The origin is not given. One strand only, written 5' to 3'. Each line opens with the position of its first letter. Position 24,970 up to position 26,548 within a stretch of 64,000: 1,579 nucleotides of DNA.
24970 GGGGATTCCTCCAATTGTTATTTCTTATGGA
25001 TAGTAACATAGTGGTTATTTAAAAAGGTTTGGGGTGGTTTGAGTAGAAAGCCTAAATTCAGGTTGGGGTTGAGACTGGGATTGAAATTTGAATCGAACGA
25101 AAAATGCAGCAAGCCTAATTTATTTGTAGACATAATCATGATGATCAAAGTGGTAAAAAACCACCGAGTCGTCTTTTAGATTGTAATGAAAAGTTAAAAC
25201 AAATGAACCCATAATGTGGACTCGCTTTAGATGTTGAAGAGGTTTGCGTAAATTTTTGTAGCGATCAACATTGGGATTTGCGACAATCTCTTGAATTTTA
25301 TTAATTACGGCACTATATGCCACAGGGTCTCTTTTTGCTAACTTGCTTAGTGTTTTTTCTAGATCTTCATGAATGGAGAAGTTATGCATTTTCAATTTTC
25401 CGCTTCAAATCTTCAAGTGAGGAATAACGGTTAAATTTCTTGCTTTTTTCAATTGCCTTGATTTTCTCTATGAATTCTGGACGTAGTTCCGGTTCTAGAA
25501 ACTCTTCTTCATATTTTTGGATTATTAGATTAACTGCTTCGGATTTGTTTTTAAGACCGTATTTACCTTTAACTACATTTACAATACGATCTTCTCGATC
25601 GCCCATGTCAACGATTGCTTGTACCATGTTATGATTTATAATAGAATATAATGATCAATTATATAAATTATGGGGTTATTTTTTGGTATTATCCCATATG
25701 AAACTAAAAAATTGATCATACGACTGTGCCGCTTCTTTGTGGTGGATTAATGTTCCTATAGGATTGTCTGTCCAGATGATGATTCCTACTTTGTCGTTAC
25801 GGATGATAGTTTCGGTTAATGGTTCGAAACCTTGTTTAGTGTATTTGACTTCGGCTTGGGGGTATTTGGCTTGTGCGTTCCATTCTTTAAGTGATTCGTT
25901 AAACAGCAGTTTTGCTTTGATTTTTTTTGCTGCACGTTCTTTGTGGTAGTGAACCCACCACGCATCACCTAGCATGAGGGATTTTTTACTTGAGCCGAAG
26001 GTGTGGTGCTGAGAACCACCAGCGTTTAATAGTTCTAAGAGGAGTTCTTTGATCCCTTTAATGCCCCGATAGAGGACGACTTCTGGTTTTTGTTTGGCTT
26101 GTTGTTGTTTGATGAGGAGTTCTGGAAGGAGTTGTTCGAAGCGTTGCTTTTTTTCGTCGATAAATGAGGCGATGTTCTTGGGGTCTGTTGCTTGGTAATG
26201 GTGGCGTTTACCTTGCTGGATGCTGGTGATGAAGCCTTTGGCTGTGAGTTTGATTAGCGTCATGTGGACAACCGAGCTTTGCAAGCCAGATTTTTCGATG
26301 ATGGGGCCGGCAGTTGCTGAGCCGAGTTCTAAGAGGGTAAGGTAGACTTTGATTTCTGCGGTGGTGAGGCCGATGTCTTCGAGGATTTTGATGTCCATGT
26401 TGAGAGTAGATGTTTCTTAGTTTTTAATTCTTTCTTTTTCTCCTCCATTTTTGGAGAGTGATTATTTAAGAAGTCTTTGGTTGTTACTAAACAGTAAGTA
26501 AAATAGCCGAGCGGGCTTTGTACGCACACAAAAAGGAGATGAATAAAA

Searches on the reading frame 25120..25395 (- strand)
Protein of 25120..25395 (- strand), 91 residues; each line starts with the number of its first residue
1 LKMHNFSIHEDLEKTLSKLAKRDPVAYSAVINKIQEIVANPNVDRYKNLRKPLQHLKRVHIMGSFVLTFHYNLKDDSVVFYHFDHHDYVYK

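Call 45: search_protein_families(library=pfam, proteins=[window:25123-25395:-], max_evalue=0.01)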
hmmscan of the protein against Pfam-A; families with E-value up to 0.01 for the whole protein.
seq(91 aa): 0 families

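Call 56: search_solved_structures(query=A5, max_evalue=1)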
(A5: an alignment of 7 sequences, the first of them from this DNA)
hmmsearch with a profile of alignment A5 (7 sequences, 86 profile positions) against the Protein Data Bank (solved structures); distinct sequences matched with E-value up to 1: 18.
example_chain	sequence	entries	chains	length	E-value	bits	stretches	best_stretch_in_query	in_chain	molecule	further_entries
4nrn_A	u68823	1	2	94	1.4e-06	31.5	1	3-85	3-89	metal-bound toxin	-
2otr_A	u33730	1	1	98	2.2e-05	27.7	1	3-85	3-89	Hypothetical protein HP0892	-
8yxv_F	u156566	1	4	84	0.0016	21.7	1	12-82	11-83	Putative mRNA interferase YoeB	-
9lew_B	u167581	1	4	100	0.004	20.4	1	1-69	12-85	Type II toxin-antitoxin system YafQ family toxin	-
4ml0_B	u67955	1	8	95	0.0044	20.3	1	16-82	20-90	Predicted toxin of the YafQ-DinJ toxin-antitoxin system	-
4ml2_A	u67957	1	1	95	0.0073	19.6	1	16-82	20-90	mRNA interferase YafQ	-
4q2u_B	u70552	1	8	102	0.01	19.1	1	16-82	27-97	mRNA interferase YafQ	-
4mmj_A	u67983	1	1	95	0.014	18.7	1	16-73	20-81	Addiction module toxin, RelE/StbE family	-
2ije_S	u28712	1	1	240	0.018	18.3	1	13-51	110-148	Guanine nucleotide-releasing protein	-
4mmg_A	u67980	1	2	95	0.024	17.9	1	16-73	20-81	mRNA interferase YafQ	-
6l8e_E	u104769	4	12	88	0.066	16.5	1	3-82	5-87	YoeB toxin | YoeB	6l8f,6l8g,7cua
3g5o_B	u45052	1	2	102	0.13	15.6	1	3-86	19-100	Uncharacterized protein Rv2866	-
1z8m_A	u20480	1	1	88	0.13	15.6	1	3-82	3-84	conserved hypothetical protein HP0894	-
4ltt_A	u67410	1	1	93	0.15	15.4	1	3-82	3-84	Uncharacterized protein, toxin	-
7tbq_A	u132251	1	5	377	0.23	14.8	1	22-58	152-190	D7 LOV2-DARPin fusion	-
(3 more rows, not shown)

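Call 96: search_protein_families(library=phrogs, proteins=[window:25120-25395:-], max_evalue=0.01)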
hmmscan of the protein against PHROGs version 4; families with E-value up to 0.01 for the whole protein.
window:25120-25395:- (91 aa): 1 family
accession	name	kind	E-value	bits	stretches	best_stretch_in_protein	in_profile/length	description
phrog_2754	-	head and packaging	0.003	18.9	1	7-82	8-78/103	virion structural protein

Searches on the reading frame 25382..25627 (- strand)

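Call 45: search_protein_families(library=pfam, proteins=[window:25385-25627:-], max_evalue=0.01)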
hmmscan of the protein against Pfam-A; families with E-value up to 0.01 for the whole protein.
seq(81 aa): 1 family
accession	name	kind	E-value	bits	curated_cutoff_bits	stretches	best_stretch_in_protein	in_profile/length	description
PF10884.14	DUF2683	-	3.3e-10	40.5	27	1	15-75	4-65/66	Protein of unknown function (DUF2683)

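Call 96: search_protein_families(library=phrogs, proteins=[window:25382-25627:-], max_evalue=0.01)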
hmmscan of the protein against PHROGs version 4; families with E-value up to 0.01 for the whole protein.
window:25382-25627:- (81 aa): 0 families

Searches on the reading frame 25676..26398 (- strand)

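Call 25: search_protein_families(library=pfam, proteins=[window:25676-26398:-], max_evalue=0.001)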
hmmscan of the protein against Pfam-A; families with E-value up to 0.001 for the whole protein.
window:25676-26398:- (240 aa): 3 families
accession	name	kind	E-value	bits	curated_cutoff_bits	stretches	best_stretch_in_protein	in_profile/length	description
PF01978.25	TrmB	-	1.7e-13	50.6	25.6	1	6-74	1-68/68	Sugar-specific transcriptional regulator TrmB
PF02614.20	UxaC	-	4.6e-05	22.9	25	1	164-227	112-173/464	Glucuronate isomerase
PF03965.22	Penicillinase_R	-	4.9e-05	24.1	22.6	1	11-73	1-67/115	Penicillinase repressor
